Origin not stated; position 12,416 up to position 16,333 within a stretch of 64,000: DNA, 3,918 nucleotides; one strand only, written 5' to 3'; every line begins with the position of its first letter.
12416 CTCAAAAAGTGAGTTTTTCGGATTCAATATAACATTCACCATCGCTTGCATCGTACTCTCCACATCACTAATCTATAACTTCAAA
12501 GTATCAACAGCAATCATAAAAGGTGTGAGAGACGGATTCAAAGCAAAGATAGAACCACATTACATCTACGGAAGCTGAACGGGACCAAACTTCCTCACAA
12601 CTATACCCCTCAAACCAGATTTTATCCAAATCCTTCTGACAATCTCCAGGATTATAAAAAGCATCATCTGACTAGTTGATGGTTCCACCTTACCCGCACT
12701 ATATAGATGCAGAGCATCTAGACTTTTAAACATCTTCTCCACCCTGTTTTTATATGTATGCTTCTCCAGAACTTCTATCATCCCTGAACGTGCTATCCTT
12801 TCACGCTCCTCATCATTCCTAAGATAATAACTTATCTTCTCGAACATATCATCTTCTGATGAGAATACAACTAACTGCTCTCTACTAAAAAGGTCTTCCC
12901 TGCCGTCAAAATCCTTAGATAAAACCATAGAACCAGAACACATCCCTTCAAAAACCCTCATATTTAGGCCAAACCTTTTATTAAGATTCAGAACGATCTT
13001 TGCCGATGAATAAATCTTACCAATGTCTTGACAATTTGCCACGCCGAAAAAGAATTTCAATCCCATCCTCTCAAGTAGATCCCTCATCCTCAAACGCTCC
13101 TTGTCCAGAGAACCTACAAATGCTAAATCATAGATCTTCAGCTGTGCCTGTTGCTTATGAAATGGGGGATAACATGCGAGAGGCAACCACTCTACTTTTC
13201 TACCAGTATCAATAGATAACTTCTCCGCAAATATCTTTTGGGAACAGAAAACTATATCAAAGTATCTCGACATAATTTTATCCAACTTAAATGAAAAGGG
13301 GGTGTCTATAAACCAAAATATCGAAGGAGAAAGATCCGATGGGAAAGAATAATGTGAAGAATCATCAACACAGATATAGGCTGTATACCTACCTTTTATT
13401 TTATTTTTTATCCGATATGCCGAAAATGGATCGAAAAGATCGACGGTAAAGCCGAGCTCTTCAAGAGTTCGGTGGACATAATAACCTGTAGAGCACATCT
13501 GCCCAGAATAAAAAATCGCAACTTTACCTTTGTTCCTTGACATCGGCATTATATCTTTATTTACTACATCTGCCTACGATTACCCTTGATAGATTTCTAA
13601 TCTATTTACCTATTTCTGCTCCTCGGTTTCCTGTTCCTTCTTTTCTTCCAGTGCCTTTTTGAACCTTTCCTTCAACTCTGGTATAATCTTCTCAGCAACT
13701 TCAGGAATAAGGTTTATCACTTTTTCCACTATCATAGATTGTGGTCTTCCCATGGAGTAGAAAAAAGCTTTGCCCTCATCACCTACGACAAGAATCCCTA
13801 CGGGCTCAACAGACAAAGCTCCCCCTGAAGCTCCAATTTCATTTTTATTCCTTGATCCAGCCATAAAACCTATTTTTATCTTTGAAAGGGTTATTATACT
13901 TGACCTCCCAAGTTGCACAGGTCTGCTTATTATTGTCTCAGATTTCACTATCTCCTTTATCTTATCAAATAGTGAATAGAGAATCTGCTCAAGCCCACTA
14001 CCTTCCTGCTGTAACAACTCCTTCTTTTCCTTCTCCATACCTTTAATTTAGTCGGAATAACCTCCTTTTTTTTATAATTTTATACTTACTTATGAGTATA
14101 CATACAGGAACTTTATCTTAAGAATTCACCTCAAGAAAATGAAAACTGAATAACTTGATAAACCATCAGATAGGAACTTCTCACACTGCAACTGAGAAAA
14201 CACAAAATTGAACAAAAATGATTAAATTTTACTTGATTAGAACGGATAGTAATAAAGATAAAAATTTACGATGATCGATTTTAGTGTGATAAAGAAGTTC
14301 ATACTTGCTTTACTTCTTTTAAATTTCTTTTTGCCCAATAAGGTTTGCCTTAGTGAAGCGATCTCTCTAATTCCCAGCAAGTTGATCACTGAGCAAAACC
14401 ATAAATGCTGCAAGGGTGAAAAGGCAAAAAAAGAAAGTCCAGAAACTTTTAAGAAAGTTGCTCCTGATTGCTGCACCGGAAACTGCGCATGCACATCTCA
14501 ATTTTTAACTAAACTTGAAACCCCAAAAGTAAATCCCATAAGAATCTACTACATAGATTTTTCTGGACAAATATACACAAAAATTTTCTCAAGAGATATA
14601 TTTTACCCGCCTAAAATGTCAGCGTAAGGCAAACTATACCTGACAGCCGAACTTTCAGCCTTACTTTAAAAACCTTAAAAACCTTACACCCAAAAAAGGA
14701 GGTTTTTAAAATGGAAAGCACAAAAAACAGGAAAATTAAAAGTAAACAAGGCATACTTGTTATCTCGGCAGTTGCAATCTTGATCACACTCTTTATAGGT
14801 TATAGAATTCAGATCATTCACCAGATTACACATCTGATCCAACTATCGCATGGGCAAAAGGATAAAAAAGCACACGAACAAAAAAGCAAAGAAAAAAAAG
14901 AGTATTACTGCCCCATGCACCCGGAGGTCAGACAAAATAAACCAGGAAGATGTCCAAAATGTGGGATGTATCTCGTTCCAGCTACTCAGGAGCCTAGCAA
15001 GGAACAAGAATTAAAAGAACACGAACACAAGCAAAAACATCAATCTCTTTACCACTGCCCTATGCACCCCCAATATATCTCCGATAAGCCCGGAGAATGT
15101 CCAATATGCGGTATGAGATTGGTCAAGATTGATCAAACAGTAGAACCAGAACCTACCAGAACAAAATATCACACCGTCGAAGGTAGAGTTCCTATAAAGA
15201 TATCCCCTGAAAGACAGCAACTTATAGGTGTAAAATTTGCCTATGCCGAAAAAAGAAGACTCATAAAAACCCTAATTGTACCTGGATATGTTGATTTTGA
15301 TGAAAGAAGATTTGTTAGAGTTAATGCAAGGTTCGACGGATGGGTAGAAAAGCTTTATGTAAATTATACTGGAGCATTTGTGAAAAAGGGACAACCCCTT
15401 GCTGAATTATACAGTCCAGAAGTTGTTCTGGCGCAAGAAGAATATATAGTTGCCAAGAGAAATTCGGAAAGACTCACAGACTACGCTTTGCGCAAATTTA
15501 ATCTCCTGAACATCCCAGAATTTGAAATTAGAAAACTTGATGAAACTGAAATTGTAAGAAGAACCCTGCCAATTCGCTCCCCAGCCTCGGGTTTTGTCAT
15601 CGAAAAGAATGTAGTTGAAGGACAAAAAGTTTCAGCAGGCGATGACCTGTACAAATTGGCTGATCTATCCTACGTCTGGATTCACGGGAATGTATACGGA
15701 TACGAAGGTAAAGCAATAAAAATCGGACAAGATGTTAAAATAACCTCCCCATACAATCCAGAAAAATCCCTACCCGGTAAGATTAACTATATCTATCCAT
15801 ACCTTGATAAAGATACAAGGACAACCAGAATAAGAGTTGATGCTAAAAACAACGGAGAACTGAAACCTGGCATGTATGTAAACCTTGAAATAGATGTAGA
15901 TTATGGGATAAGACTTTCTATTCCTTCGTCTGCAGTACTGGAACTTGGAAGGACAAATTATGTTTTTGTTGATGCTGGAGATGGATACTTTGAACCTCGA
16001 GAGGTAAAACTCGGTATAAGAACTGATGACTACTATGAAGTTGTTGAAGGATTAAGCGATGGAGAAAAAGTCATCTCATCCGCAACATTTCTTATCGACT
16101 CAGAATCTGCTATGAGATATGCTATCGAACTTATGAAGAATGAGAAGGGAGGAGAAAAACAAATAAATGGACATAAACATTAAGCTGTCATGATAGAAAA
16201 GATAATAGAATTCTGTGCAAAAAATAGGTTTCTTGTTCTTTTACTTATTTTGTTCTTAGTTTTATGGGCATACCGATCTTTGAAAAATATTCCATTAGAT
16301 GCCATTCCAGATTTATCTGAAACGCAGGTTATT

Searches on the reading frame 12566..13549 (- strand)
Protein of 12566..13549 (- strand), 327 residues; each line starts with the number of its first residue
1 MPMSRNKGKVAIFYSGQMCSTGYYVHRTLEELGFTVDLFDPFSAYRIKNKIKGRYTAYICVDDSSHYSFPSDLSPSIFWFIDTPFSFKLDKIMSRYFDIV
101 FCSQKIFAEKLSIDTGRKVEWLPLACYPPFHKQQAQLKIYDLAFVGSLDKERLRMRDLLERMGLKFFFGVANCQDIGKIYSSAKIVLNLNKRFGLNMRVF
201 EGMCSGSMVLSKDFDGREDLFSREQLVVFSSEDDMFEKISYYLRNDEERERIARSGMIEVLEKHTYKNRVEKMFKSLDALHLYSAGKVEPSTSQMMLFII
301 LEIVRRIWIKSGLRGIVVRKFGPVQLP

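Call 43: search_protein_families(library=pfam, proteins=[window:12566-13549:-], max_evalue=0.01)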
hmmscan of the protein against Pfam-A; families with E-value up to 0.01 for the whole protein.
window:12566-13549:- (327 aa): 3 families
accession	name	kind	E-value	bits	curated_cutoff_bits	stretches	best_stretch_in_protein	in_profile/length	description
PF13524.12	Glyco_trans_1_2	-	1.5e-25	90.3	25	1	174-274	38-143/144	Glycosyl transferase-like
PF00534.26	Glycos_transf_1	-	9.4e-05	22.5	26.4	1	141-255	49-168/172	Glycosyl transferases group 1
PF13692.12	Glyco_trans_1_4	-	0.00014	22.5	27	1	119-244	17-141/142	Glycosyl transferases group 1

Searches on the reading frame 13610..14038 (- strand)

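Call 52: search_protein_families(library=pfam, proteins=[window:13610-14038:-], max_evalue=0.001)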
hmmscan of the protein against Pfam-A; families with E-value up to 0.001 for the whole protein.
window:13610-14038:- (142 aa): 1 family
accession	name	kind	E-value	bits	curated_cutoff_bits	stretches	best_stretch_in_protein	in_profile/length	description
PF09579.15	Spore_YtfJ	-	2.9e-10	40.7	25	1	45-115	5-80/81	Sporulation protein YtfJ (Spore_YtfJ)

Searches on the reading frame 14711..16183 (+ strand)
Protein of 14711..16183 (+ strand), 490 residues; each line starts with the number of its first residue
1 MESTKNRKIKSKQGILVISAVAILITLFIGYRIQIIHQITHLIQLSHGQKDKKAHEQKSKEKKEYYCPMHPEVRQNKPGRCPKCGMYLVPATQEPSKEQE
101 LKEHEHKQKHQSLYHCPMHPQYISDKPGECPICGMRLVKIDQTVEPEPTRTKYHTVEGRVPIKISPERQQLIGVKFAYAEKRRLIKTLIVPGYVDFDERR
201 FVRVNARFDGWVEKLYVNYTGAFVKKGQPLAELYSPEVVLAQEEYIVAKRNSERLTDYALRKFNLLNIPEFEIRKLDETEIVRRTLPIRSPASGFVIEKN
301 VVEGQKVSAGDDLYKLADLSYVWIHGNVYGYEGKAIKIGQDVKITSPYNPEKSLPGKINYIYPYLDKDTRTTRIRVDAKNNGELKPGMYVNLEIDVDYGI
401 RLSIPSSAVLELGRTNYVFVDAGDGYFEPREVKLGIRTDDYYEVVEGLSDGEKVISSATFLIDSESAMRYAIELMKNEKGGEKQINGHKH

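Call 52: search_protein_families(library=pfam, proteins=[window:14711-16183:+], max_evalue=0.001)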
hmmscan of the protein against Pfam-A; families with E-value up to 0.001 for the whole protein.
window:14711-16183:+ (490 aa): 5 families
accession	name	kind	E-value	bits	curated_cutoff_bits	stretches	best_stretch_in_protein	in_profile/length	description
PF16576.10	HlyD_D23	-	4.4e-68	229.2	30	1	186-390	4-214/214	Barrel-sandwich domain of CusB or HlyD membrane-fusion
PF19335.5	HMBD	-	3.6e-26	91.2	23.6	2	65-91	2-28/28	Heavy metal binding domain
PF13437.12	HlyD_3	-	3e-20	73.4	22.2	1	288-387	2-106/106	HlyD family secretion protein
PF13533.13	Biotin_lipoyl_2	-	1.5e-06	28.4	29.8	0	287-314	2-29/32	Biotin-lipoyl like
PF16572.11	HlyD_D4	-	4.2e-05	23.8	26.4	1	230-278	1-51/55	Long alpha hairpin domain of cation efflux system protein, CusB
